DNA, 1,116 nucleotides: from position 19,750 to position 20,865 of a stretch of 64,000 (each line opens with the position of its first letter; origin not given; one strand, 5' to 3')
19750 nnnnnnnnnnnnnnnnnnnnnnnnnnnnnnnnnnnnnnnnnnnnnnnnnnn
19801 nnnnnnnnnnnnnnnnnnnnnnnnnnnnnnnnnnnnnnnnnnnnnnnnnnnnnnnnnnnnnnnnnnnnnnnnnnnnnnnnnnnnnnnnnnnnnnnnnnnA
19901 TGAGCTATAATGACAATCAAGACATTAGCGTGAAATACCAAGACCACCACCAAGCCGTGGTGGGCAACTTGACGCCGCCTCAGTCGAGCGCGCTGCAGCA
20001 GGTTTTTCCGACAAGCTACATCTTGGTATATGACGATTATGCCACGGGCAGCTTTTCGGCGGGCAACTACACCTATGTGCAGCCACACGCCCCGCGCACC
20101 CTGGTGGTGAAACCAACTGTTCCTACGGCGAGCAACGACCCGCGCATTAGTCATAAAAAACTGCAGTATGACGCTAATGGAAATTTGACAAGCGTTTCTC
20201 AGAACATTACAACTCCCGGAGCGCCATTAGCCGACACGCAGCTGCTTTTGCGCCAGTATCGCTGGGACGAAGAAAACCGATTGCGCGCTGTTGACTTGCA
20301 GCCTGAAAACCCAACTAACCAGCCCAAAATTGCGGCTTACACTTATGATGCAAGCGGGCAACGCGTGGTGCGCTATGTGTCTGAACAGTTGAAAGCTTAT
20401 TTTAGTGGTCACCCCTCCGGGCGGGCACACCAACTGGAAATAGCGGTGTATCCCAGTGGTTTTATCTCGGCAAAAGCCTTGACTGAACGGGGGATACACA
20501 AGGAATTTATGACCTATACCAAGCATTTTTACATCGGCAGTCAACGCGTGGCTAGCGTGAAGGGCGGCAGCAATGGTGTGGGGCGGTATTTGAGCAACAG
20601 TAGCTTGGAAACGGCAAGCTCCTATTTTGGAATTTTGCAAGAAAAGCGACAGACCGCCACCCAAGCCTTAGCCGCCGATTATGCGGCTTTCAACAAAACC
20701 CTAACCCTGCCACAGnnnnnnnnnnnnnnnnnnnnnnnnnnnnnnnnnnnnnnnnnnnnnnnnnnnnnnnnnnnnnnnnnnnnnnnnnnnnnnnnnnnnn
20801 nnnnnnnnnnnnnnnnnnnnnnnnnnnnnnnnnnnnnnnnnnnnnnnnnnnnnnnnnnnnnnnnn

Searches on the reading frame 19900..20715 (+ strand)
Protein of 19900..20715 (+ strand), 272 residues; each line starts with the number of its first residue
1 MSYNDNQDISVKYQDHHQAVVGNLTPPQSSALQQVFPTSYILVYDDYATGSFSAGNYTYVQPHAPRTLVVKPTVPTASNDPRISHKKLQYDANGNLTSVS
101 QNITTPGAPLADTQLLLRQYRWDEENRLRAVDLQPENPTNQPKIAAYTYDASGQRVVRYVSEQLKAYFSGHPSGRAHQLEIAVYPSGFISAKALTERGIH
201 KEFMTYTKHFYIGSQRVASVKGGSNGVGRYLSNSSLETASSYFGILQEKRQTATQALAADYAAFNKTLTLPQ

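Call 38: find_encoding_contigs(protein=window:19900-20715:+, flank=6000, max_places=10)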
Protein window:19900-20715:+ (272 aa): 1 contig read that carries it; 1 place shown.
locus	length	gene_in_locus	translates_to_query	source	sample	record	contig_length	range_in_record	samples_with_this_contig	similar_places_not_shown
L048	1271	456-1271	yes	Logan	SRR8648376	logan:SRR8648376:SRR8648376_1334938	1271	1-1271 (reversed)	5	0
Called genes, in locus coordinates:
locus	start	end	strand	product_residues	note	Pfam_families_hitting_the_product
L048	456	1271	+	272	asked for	?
